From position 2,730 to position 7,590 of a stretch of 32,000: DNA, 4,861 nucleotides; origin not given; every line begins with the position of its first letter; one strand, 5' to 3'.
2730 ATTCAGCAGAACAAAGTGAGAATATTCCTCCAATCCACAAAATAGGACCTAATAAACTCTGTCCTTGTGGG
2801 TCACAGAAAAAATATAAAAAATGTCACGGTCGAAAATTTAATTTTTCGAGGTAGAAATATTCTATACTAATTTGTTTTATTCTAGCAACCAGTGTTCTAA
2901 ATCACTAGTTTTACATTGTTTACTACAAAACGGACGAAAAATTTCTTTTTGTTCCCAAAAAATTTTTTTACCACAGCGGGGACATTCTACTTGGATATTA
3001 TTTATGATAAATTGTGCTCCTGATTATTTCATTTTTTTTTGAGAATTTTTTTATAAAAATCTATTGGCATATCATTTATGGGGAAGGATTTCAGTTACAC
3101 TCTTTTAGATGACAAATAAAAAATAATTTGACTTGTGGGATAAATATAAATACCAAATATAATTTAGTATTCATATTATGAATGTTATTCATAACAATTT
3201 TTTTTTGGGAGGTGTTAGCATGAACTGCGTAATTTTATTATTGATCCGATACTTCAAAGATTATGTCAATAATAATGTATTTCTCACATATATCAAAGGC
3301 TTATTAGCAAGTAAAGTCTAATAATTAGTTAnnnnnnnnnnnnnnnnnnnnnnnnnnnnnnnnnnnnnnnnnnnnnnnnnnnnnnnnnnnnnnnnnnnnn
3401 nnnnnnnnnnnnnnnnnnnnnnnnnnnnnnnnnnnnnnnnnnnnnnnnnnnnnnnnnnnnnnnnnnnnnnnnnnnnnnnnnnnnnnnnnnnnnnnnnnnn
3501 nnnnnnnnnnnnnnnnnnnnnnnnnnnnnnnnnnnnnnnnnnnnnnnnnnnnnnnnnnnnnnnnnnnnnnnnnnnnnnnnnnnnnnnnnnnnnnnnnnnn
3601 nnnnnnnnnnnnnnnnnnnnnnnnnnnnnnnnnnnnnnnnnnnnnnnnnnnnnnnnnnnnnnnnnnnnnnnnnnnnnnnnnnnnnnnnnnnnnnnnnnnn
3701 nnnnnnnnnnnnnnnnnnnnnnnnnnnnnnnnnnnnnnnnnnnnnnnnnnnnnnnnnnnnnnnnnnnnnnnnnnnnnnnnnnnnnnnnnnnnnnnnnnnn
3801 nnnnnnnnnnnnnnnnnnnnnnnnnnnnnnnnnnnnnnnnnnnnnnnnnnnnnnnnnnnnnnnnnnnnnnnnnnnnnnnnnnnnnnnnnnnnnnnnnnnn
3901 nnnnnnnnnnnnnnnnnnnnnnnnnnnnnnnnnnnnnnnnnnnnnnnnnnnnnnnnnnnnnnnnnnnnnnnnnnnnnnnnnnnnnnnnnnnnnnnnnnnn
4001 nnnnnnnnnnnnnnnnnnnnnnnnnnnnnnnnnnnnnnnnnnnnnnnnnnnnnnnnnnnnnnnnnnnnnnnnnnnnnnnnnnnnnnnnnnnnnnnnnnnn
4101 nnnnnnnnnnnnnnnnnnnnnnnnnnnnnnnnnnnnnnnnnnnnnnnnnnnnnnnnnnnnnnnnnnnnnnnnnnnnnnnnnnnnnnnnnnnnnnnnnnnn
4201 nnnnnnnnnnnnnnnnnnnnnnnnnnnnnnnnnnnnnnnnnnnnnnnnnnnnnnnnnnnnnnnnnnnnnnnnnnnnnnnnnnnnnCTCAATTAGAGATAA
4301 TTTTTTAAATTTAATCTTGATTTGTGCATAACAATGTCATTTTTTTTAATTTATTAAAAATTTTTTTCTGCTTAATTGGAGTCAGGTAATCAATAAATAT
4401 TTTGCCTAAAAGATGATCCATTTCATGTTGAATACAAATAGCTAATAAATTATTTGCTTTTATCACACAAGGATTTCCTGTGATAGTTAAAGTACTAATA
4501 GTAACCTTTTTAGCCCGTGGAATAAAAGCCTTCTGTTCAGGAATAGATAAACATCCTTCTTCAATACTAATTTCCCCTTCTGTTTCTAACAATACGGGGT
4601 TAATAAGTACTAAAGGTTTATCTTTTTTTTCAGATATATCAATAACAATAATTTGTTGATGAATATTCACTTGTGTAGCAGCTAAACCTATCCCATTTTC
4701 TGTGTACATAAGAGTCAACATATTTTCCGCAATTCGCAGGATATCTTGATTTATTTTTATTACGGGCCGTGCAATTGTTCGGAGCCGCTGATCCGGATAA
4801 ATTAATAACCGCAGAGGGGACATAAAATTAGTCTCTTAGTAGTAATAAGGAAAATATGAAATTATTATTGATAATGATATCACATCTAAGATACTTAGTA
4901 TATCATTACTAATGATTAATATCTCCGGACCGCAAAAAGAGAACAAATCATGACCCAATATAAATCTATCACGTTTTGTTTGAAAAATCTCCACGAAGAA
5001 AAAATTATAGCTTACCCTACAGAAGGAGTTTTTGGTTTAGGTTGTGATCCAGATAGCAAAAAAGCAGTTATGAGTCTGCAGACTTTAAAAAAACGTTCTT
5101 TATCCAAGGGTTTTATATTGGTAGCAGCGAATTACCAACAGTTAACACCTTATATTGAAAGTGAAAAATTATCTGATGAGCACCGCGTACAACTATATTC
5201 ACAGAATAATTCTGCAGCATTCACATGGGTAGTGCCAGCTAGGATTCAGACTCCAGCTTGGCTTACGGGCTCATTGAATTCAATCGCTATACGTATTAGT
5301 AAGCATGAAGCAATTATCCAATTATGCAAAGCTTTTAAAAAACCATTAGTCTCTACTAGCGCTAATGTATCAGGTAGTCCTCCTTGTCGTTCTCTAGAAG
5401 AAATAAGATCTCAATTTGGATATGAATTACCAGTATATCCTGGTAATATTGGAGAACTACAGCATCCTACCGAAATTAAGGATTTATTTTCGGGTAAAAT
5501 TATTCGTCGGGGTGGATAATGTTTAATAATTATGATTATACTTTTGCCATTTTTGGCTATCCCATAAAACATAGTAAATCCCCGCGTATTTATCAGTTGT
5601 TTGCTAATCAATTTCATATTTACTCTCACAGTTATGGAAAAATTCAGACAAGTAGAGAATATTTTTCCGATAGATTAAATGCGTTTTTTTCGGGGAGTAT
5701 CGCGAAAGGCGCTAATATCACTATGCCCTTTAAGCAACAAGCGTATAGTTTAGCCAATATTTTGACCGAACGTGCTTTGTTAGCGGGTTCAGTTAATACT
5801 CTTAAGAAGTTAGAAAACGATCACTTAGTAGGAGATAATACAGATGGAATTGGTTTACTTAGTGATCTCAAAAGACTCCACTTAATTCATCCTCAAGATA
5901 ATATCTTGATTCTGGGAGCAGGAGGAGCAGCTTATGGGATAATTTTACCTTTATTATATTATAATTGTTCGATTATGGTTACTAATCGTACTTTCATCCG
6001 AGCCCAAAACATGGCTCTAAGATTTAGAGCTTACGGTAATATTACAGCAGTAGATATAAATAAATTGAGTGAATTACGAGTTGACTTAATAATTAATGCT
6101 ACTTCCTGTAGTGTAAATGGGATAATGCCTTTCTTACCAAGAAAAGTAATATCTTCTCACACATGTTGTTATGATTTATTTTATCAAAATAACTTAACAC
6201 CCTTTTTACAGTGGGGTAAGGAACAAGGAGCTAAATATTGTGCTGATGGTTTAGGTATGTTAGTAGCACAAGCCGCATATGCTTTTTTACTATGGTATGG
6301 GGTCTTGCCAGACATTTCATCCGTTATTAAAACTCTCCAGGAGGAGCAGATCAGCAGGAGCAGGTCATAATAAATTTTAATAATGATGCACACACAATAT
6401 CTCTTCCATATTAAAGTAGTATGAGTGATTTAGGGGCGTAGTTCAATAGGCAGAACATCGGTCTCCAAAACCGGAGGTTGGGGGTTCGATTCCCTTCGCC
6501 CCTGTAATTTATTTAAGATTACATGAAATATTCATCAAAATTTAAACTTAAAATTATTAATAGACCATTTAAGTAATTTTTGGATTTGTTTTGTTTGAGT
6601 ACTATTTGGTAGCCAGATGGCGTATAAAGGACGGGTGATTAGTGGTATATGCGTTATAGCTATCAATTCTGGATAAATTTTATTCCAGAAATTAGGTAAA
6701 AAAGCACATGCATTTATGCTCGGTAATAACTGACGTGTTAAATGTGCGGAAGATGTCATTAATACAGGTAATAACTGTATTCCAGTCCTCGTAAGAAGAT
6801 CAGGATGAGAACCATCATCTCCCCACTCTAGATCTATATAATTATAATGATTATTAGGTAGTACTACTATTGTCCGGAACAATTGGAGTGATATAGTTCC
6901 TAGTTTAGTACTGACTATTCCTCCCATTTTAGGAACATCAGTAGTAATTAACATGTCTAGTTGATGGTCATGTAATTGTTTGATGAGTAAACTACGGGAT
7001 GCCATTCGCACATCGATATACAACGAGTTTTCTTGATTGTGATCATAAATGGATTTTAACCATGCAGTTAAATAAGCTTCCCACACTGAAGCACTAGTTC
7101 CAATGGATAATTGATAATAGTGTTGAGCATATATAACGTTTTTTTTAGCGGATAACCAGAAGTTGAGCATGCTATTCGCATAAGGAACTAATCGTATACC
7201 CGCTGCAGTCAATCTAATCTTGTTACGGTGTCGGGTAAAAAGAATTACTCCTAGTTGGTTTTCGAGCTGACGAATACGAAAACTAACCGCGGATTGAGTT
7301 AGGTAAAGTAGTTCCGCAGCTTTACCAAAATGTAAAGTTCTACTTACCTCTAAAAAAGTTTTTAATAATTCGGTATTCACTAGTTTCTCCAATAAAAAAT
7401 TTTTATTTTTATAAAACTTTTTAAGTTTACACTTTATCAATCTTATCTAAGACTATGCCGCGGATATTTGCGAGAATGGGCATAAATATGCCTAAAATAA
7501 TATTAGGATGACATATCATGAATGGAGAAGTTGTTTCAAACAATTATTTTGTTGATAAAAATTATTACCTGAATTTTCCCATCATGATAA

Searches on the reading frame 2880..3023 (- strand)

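Call 74: search_protein_families(library=pfam, proteins=[window:2880-3023:-], max_evalue=0.01)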
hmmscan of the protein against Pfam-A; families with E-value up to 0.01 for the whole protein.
seq(48 aa): 1 family
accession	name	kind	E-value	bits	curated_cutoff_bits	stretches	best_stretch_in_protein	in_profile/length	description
PF03884.20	YacG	-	3.9e-14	52.5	25.5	1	12-48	1-37/52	DNA gyrase inhibitor YacG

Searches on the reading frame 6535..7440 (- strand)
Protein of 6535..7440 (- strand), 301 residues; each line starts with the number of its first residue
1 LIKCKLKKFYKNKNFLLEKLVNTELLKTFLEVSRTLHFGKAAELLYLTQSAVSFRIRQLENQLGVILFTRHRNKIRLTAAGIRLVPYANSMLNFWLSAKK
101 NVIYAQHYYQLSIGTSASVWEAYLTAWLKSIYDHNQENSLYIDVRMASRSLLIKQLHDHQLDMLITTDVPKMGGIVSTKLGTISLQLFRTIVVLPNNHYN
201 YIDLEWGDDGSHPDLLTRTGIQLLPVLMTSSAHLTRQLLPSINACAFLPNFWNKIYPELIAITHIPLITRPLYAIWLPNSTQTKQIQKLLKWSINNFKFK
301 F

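Call 50: search_protein_families(library=pfam, proteins=[window:6535-7440:-], max_evalue=0.001)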
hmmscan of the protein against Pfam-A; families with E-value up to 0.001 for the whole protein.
window:6535-7440:- (301 aa): 2 families
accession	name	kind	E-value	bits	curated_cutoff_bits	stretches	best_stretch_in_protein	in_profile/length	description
PF00126.33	HTH_1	-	2.8e-20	72.4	26.6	1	24-81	2-59/60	Bacterial regulatory helix-turn-helix protein, lysR family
PF03466.25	LysR_substrate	-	9.2e-10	38.7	28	1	110-293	7-204/209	LysR substrate binding domain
